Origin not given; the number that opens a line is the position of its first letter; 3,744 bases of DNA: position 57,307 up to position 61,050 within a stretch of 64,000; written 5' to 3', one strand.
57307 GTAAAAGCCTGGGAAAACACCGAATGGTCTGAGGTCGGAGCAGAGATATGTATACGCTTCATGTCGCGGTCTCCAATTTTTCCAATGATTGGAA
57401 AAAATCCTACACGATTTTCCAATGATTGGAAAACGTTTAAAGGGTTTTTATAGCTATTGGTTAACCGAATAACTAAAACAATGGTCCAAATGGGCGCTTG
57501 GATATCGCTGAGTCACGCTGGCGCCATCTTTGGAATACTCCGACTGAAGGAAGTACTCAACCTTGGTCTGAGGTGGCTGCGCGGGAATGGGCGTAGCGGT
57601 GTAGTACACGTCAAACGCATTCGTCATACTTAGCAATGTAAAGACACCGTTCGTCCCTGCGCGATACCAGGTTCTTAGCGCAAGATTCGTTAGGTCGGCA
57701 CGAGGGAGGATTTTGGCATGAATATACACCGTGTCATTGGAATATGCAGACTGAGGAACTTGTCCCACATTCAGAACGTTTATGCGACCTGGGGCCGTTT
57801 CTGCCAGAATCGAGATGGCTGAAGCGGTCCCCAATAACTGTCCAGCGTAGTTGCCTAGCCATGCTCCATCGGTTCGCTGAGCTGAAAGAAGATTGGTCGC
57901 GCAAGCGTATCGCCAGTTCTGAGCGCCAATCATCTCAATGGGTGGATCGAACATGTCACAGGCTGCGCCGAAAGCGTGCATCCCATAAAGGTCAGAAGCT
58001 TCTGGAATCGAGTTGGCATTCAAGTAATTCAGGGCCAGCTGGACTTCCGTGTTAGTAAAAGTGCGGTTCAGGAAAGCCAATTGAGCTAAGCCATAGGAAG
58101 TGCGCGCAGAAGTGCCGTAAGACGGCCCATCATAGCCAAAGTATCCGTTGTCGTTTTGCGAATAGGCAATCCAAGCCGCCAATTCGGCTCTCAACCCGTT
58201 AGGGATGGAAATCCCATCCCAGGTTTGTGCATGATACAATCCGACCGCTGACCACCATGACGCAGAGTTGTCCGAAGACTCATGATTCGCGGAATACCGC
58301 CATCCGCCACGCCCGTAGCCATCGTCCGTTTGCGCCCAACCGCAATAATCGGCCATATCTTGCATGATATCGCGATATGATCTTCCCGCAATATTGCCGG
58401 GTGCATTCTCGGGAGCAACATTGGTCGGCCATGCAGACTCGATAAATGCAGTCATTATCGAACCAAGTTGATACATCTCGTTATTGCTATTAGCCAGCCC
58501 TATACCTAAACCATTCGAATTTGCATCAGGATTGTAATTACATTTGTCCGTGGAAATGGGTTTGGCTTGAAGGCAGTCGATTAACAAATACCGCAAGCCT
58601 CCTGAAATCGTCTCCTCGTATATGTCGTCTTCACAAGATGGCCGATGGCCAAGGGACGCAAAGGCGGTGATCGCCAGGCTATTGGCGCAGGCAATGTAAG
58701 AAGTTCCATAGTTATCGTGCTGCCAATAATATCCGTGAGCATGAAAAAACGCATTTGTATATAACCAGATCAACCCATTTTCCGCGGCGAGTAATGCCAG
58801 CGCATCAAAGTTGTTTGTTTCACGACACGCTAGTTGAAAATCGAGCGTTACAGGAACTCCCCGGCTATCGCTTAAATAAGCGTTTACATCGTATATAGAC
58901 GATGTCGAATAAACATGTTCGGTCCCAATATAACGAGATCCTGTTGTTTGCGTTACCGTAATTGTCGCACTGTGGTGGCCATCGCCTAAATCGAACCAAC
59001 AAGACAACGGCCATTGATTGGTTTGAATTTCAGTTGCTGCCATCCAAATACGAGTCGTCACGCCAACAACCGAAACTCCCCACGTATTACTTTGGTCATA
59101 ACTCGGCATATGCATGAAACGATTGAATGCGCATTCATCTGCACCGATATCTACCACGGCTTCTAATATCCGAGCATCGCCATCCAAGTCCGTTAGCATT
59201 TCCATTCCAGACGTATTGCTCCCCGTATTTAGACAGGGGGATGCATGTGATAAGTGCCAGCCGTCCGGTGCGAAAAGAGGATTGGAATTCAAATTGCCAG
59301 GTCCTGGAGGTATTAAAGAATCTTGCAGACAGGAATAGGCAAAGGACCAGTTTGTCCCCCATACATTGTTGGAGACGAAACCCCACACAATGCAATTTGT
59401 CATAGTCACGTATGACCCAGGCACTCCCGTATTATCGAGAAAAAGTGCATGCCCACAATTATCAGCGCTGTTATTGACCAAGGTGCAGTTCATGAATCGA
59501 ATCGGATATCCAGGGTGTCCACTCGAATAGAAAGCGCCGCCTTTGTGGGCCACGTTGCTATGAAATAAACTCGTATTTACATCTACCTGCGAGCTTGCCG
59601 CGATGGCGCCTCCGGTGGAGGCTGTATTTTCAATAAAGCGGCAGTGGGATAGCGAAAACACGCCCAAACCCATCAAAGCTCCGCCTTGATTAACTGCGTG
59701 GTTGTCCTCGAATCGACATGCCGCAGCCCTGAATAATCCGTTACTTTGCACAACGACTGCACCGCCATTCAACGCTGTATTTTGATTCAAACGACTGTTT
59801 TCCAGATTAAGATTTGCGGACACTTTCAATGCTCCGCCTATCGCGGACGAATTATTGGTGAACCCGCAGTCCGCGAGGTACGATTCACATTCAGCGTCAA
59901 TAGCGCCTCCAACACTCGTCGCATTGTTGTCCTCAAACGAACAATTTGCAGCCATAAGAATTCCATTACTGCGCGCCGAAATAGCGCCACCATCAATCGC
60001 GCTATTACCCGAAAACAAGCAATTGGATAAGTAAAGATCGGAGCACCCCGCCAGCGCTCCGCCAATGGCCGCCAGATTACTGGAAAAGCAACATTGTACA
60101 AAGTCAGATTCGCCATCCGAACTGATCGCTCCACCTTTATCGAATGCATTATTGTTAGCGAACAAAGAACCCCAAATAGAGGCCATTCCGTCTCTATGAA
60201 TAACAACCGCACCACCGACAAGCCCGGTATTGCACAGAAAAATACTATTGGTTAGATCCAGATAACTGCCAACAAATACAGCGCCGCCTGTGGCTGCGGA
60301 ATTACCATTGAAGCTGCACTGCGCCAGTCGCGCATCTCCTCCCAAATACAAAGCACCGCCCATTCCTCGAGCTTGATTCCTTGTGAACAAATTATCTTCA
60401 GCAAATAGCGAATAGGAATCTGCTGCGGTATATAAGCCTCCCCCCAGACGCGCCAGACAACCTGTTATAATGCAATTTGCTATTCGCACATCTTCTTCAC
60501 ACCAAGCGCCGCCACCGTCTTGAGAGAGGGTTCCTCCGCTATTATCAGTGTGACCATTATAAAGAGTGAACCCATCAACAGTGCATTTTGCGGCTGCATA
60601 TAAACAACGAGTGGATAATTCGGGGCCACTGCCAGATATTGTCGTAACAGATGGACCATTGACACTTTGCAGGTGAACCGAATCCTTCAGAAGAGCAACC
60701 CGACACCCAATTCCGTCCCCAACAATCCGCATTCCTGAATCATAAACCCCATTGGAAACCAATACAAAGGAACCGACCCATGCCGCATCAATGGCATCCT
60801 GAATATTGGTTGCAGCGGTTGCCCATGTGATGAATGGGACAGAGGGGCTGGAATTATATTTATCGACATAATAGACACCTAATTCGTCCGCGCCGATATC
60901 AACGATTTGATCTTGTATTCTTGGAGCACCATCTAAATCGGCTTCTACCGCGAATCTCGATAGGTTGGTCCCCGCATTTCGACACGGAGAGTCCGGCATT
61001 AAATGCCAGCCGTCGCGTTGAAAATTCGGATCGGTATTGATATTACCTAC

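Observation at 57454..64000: Chlamydia-type Pmp (FxxN/GGAI) repeat beta-helix in a non-chlamydial giant protein, with a non-autotransporter C-terminus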

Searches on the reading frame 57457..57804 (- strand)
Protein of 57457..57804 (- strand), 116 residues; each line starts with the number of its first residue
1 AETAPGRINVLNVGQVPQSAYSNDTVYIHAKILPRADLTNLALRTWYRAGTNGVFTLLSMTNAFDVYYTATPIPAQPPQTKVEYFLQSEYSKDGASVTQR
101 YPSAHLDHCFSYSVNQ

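Call 86: find_homologous_proteins(query=window:57457-57804:-, max_evalue=0.01)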
Query window:57457-57804:-: 4 candidates shared short words with the query, none scored E <= 0.01.

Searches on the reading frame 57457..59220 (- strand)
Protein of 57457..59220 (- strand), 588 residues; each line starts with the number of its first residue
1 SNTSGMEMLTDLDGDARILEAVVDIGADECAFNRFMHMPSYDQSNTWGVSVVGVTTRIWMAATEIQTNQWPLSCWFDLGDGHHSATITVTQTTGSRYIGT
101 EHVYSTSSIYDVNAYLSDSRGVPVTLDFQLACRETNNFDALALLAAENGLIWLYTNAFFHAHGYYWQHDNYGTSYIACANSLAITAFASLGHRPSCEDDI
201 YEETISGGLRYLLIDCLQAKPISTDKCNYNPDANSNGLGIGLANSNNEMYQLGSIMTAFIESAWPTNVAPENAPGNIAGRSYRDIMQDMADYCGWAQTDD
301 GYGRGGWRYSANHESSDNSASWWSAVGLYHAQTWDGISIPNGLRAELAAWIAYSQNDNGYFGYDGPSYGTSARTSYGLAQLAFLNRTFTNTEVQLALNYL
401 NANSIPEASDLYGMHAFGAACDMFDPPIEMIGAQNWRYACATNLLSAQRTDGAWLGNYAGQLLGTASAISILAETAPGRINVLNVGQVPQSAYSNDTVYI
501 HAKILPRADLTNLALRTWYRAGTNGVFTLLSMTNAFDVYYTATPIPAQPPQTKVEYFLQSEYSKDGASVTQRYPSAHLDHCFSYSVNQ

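Call 16: find_homologous_proteins(query=window:57457-59220:-)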
Query window:57457-59220:- (588 aa): 15 proteins with E <= 0.001 among 8000 candidates.
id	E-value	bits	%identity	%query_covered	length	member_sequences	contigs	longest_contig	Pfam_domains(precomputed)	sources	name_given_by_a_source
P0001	3.4e-38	150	32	68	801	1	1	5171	PF22352.3,PF00801.27,PF18911.7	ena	-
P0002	1.4e-37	148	31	68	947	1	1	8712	PF02010.22,PF18911.7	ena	-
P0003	3.0e-34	137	30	65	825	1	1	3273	PF00801.27,PF18911.7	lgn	-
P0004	7.9e-31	126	32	63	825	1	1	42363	PF22352.3,PF00801.27,PF18911.7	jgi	jgi:hypothetical protein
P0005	4.6e-28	116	29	75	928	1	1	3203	PF22352.3,PF00801.27,PF18911.7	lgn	-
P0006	5.5e-28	116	30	68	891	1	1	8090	PF22352.3,PF00801.27,PF18911.7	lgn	-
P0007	3.5e-26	110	28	35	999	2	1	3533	PF22352.3,PF18911.7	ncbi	-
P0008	6.3e-26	109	34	47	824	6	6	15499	PF22352.3,PF00801.27,PF18911.7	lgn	-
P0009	1.1e-23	102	33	52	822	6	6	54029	PF22352.3,PF00801.27,PF18911.7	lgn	-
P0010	1.5e-22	98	30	68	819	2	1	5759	PF22352.3,PF00801.27,PF18911.7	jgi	-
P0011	1.1e-20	92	36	36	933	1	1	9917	PF22352.3,PF00801.27,PF18911.7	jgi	-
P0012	1.6e-19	88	30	44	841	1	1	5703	PF22352.3,PF00801.27,PF18911.7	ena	-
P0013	2.5e-19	88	32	52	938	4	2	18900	PF22352.3,PF00801.27,PF18911.7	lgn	-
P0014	6.8e-19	86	28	52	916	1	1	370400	PF00801.27,PF18911.7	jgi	-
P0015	5.4e-18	83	29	72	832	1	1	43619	PF18911.7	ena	-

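Call 17: search_protein_families(library=pfam, proteins=[P0001, P0002, P0004, P0005, P0009, P0014, P0015, window:57457-59220:-], max_evalue=10)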
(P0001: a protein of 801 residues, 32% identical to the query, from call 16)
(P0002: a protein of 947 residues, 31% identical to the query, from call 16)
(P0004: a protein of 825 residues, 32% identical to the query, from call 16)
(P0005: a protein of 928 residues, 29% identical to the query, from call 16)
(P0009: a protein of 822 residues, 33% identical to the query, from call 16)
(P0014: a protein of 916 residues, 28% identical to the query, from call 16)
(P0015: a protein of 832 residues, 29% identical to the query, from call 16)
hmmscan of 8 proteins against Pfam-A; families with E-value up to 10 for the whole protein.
P0001 (801 aa): 6 families
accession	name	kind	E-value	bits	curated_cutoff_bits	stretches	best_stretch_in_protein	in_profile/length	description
PF18911.6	PKD_4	-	5.9e-14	52.3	27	3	502-583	4-79/85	PKD domain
PF00801.26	PKD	-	1.2e-07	32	23.5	1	507-578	5-72/80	PKD domain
PF22352.2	K319L-like_PKD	-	1.2e-06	28.9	27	2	516-586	11-83/84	K319L-like, PKD domain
PF02010.21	REJ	-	0.0017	17.5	25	1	548-648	38-132/452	REJ domain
PF07495.19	Y_Y_Y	-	0.0044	17.3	26.6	1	554-589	29-64/65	Y_Y_Y domain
PF16407.11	PKD_2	-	0.023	15.4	39.2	1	76-143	45-112/157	PKD-like family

P0002 (947 aa): 7 families
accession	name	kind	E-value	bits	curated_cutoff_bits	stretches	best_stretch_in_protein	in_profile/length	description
PF18911.6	PKD_4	-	4.9e-18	65.4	27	3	46-107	30-84/85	PKD domain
PF02010.21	REJ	-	5.6e-05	22.4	25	1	496-591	18-116/452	REJ domain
PF00801.26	PKD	-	0.00016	22.1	23.5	2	34-96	13-69/80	PKD domain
PF23148.1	Gp77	-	0.0045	17.9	27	1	487-549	19-80/84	Podophage GP4 fiber-tail adaptor protein gp77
PF13573.12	SprB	-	0.01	15.9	28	1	44-58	21-35/37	SprB repeat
PF22352.2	K319L-like_PKD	-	0.019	15.4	27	1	48-108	26-84/84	K319L-like, PKD domain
PF19740.4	DUF6229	-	0.087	13.2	25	1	891-916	2-29/62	Family of unknown function (DUF6229)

P0004 (825 aa): 6 families
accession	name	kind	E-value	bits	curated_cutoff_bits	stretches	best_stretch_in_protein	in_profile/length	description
PF18911.6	PKD_4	-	3.9e-19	68.9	27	3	521-604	3-81/85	PKD domain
PF00801.26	PKD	-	3e-17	62.8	23.5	3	527-604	5-78/80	PKD domain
PF22352.2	K319L-like_PKD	-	6.9e-10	39.2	27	2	537-605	12-82/84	K319L-like, PKD domain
PF02010.21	REJ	-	0.00034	19.8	25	1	565-681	35-133/452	REJ domain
PF07495.19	Y_Y_Y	-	0.00072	19.8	26.6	1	661-704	10-51/65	Y_Y_Y domain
PF19698.5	DUF6197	-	0.057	14.1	24.6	1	287-339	15-59/111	Family of unknown function (DUF6197)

P0005 (928 aa): 7 families
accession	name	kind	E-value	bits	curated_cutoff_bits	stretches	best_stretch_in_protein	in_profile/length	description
PF18911.6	PKD_4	-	1.5e-25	89.5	27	3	498-585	3-85/85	PKD domain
PF22352.2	K319L-like_PKD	-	4.4e-17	62.3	27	3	612-684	15-83/84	K319L-like, PKD domain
PF00801.26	PKD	-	4.5e-14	52.7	23.5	3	508-581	9-78/80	PKD domain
PF23237.1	HYR_4C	-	0.00051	20.6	27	1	737-781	32-72/73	HYR-like domain with 4 cysteines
PF02010.21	REJ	-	0.004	16.3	25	1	541-630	34-126/452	REJ domain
PF19077.6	Big_13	-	0.052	14.5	27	0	97-124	71-99/102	Bacterial Ig-like domain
PF05345.18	He_PIG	-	6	7.8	24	1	72-125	43-95/96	Putative Ig domain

P0009 (822 aa): 6 families
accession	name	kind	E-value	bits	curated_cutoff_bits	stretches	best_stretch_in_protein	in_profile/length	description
PF18911.6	PKD_4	-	2.2e-20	72.9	27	3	519-603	3-83/85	PKD domain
PF00801.26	PKD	-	1.4e-14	54.2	23.5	3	524-601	5-77/80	PKD domain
PF22352.2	K319L-like_PKD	-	4.1e-08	33.6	27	2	539-604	16-83/84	K319L-like, PKD domain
PF18981.6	InlK_D3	-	0.0067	16.9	25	1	572-600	41-69/75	Internalin K domain (D3/D4)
PF07495.19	Y_Y_Y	-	0.0086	16.4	26.6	1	664-701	20-52/65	Y_Y_Y domain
PF20009.4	GEVED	-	0.65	11.3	24.4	0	559-596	7-60/78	GEVED domain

P0014 (916 aa): 6 families
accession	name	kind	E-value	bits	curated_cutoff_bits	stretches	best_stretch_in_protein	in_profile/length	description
PF18911.6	PKD_4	-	2.4e-13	50.4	27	3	41-113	16-82/85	PKD domain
PF00801.26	PKD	-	1.2e-11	44.9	23.5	3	39-107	11-73/80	PKD domain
PF22352.2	K319L-like_PKD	-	0.00018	21.9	27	1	529-599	12-84/84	K319L-like, PKD domain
PF02501.22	T2SSI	-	0.23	12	25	1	28-60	9-43/80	Type II secretion system (T2SS), protein I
PF25564.1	DUF7933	-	0.48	10.8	26.5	1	691-751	20-82/123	Domain of unknown function (DUF7933)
PF05818.17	TraT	-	1.1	9.5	31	1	231-285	82-136/214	Enterobacterial TraT complement resistance protein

P0015 (832 aa): 6 families
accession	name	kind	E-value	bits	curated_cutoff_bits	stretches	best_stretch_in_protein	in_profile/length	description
PF18911.6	PKD_4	-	4.6e-07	30.3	27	2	556-620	26-83/85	PKD domain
PF22352.2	K319L-like_PKD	-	0.00058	20.2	27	1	667-720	21-74/84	K319L-like, PKD domain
PF00801.26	PKD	-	0.0027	18.1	23.5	2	46-78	13-43/80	PKD domain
PF00041.27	fn3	-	0.0087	16.7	25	1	755-824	14-79/84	Fibronectin type III domain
PF23673.1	DUF7154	-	0.12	13.2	27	1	65-100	64-98/108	Domain of unknown function (DUF7154)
PF16656.11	Pur_ac_phosph_N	-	0.49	11.4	30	1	799-816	66-83/93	Purple acid Phosphatase, N-terminal domain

window:57457-59220:- (588 aa): 1 family
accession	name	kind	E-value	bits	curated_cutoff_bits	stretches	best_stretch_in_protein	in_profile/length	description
PF19077.6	Big_13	-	0.027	15.4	27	1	50-95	44-89/102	Bacterial Ig-like domain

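Call 18: search_solved_structures(query=window:57457-59220:-, max_evalue=10)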
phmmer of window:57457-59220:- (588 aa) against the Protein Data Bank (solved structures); distinct sequences matched with E-value up to 10: 0.

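Call 25: predict_structure(alignment_id=A1)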
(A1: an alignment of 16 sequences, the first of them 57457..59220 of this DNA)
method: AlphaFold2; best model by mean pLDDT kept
length: 588 residues; sequences in the alignment: 16
mean_pLDDT: 68.4   pTM: 0.72
mean pLDDT of the five models: 68.4, 67.2, 67.0, 67.0, 66.5
residues with pLDDT >= 90: 105; 70-90: 258; 50-70: 59; < 50: 166
segments of 3 or more residues with pLDDT < 50: 1-31, 41-46, 300-306, 364-368, 477-588
pLDDT, mean of each block of 10 residues (from residue 1): 32 36 37 55 56 89 71 90 90 72 91 86 81 84 89 88 80 77 88 71 87 92 83 92 79 88 71 89 89 74 43 52 86 82 83 84 57 86 90 92 78 84 84 86 90 79 89 57 28 32 30 32 35 28 27 25 27 27 28
secondary structure, 60 per line:
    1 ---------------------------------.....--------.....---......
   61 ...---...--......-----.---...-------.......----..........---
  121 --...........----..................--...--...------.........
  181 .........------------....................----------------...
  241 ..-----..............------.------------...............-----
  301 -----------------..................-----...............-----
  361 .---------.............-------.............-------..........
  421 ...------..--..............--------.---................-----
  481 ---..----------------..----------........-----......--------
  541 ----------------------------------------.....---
elements in order: E34-38 E47-51 E55-63 E72-77 E87-89 E97-103 E108-117 E123-133 H138-155 E158-160 E163-165 H172-189 H202-216 E217-221 E238-242 H248-261 H282-295 H318-335 H341-354 H371-383 H391-403 H411-423 H436-447 H460-475 E514-521 E527-532 E581-585

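Call 48: find_related_loci(query=window:57457-59220:-, collection=genome_contigs, flank=10000)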
Query window:57457-59220:- (588 aa) in genome_contigs; peptide patterns used: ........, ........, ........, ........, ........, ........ (x = any residue, [..] = any of these).
12 stretches matched a pattern, but none encodes a relative of the query by tblastn (E <= 1e-3).

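Call 66: search_solved_structures(query=A1, max_evalue=10)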
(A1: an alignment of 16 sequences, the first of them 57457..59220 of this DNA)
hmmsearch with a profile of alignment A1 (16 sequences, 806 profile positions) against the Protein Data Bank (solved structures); distinct sequences matched with E-value up to 10: 19.
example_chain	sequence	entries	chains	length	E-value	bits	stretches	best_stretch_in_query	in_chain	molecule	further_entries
9lqj_A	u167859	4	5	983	4.5e-16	61.3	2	516-624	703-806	Collagenase ColH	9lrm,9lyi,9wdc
9lrk_A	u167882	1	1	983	4.5e-16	61.3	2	516-624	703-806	Collagenase ColH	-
4aqo_A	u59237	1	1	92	5e-12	47.9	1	497-590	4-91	COLLAGENASE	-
4jrw_A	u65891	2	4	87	1.1e-11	46.9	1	500-591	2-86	Collagenase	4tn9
3mpc_A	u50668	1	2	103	6.6e-11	44.2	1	722-793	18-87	Fn3-like protein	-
2y72_A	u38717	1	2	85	2.5e-10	42.3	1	503-590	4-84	COLLAGENASE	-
2y3u_A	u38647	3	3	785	2.8e-10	42.2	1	493-590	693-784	COLLAGENASE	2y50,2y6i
5g56_A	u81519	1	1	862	2.1e-09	39.2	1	722-792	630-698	CARBOHYDRATE BINDING FAMILY 6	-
4u6t_A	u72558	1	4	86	1.3e-08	36.6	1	516-587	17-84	ColH protein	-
4u7k_A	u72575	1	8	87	1.3e-08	36.6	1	516-587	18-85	ColH protein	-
2c26_A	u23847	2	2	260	2.3e-08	35.8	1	497-592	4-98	ENDOGLUCANASE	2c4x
4l9d_A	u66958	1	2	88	3.3e-08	35.3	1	527-593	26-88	Protease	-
4jgu_A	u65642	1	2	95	5e-08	34.7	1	501-590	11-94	ColH protein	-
6nz0_Z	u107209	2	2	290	6.9e-07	30.9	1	501-706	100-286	Dyslexia-associated protein KIAA0319-like protein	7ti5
6aem_A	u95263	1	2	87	1.2e-06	30.2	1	525-589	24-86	PKD domain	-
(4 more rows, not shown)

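Call 79: find_related_loci(query=window:57457-59220:-, collection=metagenome_contigs, flank=10000)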
Query window:57457-59220:- (588 aa) in metagenome_contigs; peptide patterns used: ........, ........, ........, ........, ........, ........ (x = any residue, [..] = any of these).
13 stretches matched a pattern, but none encodes a relative of the query by tblastn (E <= 1e-3).

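Call 82: find_related_loci(query=A5, collection=metagenome_contigs, flank=10000)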
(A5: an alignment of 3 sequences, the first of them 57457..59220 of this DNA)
Query A5 (588 aa) in metagenome_contigs; peptide patterns used: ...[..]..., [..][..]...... (x = any residue, [..] = any of these).
234 stretches matched a pattern; 3 encode a relative of the query (tblastn E <= 1e-3); 3 distinct loci.
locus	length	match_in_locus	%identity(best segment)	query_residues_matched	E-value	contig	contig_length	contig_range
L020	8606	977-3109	33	76-472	9e-22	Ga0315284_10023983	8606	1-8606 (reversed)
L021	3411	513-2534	33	136-490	1e-18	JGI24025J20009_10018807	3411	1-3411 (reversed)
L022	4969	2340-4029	39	182-472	2e-18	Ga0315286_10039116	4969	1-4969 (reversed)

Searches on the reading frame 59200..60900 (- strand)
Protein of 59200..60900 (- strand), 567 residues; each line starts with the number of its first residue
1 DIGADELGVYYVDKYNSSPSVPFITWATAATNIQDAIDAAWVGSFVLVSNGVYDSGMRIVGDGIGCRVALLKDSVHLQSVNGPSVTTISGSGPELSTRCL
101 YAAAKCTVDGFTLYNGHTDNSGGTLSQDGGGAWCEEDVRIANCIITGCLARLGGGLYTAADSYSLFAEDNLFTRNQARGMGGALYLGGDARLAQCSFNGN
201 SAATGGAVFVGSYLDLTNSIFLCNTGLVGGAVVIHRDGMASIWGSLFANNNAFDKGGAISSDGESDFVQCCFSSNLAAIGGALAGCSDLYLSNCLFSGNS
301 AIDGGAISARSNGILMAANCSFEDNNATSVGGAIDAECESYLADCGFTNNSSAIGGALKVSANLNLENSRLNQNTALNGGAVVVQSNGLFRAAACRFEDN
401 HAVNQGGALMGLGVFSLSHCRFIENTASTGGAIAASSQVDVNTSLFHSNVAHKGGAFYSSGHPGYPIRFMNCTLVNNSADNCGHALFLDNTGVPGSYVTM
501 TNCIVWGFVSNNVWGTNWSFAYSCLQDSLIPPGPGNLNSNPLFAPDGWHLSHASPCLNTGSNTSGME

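Call 24: search_protein_families(library=pfam, proteins=[window:59200-60900:-], max_evalue=10)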
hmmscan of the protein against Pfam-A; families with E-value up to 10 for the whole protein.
window:59200-60900:- (567 aa): 2 families
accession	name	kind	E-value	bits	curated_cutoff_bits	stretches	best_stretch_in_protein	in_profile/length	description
PF02415.23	Chlam_PMP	-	4.3e-16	57.7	20.6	7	293-309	1-18/19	Chlamydia polymorphic membrane protein (Chlamydia_PMP) repeat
PF17161.10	DUF5123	-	0.00024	22.6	35.1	1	467-509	1-35/113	Domain of unknown function (DUF5123)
